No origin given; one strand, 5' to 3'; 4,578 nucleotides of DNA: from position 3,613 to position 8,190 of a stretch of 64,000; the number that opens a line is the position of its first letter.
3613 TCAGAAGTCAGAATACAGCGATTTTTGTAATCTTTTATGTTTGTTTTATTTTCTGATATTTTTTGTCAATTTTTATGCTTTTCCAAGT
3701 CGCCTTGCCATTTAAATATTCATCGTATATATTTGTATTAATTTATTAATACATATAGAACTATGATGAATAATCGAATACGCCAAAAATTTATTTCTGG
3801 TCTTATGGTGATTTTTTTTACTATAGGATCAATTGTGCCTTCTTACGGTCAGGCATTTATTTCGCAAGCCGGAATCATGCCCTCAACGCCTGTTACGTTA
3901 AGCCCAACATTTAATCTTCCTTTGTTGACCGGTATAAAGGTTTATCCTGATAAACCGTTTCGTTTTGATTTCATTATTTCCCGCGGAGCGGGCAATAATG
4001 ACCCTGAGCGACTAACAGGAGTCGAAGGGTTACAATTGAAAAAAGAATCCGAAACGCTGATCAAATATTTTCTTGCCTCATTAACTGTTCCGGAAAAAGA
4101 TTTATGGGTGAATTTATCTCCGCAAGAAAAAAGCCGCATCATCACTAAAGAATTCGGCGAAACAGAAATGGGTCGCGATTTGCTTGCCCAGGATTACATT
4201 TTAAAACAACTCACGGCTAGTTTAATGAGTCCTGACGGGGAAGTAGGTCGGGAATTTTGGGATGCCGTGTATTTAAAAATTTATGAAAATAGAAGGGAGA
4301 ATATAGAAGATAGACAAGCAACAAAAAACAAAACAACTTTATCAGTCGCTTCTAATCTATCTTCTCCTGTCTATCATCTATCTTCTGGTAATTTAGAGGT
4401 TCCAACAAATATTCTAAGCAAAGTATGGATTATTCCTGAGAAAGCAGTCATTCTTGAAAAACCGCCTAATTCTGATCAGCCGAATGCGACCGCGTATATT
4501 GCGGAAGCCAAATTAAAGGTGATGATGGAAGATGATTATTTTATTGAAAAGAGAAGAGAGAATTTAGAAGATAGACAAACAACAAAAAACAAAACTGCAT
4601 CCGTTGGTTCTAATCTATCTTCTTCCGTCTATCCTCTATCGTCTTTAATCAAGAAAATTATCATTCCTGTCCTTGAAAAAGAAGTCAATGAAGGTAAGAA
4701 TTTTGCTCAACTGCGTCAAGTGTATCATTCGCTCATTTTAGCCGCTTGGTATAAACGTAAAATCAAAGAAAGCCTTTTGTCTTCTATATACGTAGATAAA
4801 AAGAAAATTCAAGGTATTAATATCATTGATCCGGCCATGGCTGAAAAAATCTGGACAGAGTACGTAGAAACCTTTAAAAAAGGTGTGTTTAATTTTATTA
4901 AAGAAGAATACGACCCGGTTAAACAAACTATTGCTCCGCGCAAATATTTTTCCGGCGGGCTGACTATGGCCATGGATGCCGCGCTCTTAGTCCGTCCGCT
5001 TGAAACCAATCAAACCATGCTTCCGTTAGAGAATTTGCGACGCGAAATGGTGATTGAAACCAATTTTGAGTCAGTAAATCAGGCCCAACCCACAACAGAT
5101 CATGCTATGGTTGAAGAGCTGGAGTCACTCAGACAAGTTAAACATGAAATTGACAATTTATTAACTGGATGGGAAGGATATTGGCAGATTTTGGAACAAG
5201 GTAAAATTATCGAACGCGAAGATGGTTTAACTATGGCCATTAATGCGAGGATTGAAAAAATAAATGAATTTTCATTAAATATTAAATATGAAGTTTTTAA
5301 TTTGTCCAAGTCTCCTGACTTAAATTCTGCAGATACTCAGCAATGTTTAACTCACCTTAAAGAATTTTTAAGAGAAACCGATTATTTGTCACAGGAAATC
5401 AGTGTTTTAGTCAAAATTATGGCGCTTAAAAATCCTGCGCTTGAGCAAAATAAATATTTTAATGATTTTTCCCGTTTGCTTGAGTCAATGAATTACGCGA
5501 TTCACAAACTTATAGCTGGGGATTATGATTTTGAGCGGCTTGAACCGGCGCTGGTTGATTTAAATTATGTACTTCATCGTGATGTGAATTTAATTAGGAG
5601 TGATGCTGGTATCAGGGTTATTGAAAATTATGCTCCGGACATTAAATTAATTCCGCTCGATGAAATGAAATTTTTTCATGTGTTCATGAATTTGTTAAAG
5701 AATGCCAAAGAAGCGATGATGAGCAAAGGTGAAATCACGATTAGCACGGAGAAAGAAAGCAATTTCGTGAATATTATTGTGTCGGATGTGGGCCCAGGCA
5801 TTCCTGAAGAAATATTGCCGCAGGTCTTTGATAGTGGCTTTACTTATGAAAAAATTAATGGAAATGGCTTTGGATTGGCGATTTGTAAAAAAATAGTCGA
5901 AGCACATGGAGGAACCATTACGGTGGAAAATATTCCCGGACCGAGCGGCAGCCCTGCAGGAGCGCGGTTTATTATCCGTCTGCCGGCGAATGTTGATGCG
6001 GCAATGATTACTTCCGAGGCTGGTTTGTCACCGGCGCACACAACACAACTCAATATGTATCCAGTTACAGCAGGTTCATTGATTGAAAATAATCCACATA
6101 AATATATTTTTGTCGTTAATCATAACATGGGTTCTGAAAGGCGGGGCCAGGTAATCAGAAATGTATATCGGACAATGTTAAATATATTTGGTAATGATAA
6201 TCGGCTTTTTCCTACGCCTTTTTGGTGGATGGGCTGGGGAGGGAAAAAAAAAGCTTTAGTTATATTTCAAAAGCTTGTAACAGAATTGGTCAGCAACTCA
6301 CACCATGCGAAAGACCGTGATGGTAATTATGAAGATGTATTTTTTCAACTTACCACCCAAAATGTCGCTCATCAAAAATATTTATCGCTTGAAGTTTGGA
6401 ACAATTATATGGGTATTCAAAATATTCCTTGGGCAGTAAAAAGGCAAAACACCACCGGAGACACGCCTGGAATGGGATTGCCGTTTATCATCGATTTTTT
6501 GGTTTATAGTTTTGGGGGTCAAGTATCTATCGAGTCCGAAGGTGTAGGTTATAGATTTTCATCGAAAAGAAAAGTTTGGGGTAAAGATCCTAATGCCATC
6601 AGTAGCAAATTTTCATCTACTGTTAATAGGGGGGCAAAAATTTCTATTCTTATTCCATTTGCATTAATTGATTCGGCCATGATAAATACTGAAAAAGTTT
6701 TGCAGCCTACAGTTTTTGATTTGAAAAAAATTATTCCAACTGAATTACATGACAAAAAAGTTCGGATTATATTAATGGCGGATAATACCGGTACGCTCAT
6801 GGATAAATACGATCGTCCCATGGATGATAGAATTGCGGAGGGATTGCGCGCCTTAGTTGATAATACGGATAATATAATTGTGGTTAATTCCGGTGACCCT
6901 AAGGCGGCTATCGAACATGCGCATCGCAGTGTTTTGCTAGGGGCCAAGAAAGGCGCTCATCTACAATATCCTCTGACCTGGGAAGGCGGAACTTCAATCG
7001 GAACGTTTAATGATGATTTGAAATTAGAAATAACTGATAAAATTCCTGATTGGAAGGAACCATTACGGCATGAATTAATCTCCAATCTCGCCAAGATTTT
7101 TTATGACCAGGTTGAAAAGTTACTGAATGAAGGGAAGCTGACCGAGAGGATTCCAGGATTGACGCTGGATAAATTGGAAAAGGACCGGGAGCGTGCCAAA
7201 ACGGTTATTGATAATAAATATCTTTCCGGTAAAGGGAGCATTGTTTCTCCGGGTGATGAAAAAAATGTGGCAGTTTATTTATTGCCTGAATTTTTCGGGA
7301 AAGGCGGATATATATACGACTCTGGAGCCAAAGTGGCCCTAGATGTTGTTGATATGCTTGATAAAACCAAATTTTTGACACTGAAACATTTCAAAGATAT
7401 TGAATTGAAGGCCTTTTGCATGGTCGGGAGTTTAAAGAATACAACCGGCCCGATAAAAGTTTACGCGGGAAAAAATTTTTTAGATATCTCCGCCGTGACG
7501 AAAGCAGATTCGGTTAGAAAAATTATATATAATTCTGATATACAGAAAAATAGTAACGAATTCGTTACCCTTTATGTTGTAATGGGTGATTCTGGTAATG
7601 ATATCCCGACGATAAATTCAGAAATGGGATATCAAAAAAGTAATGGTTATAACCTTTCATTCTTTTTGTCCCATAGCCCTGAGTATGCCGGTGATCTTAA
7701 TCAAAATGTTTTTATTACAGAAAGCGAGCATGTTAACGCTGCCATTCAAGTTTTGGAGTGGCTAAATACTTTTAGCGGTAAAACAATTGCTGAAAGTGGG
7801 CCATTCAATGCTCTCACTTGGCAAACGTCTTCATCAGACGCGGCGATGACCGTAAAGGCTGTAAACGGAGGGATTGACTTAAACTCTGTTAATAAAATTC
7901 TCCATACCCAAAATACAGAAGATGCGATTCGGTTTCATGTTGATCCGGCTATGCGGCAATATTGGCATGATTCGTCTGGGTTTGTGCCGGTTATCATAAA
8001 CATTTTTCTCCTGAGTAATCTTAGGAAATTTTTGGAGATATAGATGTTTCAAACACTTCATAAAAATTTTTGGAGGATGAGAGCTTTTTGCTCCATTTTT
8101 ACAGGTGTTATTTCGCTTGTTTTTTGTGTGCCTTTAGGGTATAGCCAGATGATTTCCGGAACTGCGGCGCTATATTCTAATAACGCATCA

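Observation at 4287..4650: Two in-frame copies of an intergenic repeat module inside the first giant gene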

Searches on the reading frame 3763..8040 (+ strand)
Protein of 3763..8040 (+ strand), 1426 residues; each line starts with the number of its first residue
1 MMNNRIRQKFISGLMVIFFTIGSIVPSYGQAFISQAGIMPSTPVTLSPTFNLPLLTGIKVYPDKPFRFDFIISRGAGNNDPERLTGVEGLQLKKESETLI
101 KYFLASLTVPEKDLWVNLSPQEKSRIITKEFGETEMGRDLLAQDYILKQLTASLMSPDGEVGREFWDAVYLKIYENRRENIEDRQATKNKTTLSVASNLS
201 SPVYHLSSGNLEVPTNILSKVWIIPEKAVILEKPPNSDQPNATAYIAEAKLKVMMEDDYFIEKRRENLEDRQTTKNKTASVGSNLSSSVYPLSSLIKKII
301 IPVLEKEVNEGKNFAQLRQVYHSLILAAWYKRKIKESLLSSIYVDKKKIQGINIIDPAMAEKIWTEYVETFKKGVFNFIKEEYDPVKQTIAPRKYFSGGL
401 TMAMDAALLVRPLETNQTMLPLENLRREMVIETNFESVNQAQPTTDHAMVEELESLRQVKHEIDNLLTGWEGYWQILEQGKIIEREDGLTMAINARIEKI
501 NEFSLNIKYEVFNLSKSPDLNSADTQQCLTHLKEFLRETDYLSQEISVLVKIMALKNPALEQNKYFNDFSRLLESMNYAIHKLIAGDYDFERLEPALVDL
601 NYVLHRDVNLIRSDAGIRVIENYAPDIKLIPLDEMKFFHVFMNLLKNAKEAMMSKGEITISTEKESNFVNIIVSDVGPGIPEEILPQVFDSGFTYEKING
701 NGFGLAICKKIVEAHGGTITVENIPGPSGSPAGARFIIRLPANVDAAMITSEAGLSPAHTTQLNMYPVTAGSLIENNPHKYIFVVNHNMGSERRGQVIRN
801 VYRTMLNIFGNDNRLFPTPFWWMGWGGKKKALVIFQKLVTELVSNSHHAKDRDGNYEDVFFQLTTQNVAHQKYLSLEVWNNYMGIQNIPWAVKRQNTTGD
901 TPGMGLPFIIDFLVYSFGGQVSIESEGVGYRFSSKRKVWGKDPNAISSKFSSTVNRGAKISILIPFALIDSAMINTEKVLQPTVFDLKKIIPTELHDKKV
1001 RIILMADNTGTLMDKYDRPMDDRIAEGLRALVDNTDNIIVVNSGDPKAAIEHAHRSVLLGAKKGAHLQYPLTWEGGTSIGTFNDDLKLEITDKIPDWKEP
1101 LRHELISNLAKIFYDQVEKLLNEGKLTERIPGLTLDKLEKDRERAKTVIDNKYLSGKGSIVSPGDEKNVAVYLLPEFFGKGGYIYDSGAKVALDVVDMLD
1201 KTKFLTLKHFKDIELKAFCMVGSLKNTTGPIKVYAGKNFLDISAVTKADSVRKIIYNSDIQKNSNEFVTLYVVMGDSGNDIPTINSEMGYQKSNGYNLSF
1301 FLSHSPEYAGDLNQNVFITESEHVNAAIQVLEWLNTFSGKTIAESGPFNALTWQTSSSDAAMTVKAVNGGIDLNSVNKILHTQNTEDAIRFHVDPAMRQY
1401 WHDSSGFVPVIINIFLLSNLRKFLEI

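Call 12: search_protein_families(library=pfam, proteins=[window:3763-8040:+], max_evalue=0.01)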
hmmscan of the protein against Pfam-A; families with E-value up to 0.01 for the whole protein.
window:3763-8040:+ (1426 aa): 2 families
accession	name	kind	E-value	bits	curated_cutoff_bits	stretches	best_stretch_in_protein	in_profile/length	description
PF02518.31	HATPase_c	-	2e-27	96.2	26.4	1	633-742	2-109/111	Histidine kinase-, DNA gyrase B-, and HSP90-like ATPase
PF14501.12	HATPase_c_5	-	5.4e-06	26.7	22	1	635-723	4-90/102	GHKL domain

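Call 16: find_encoding_contigs(protein=window:3763-8040:+, flank=3000, max_places=5)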
Protein window:3763-8040:+ (1426 aa): no gene with exactly this product is on record in the collection.

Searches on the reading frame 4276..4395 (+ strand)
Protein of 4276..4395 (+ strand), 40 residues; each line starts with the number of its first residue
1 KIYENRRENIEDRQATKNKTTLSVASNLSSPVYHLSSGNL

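Call 53: find_homologous_proteins(query=window:4276-4395:+, max_evalue=1)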
Query window:4276-4395:+: no candidate shares three 5-residue words with the query. No homologue found.
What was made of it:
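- On RPE-like protein-coding palindrome (functional class, not sequence family): The peptide is unique (call 53).
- The peptide has no relative in any other protein (call 53).
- Tried and rejected: A search with the peptide of insert A found no candidate (call 53).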
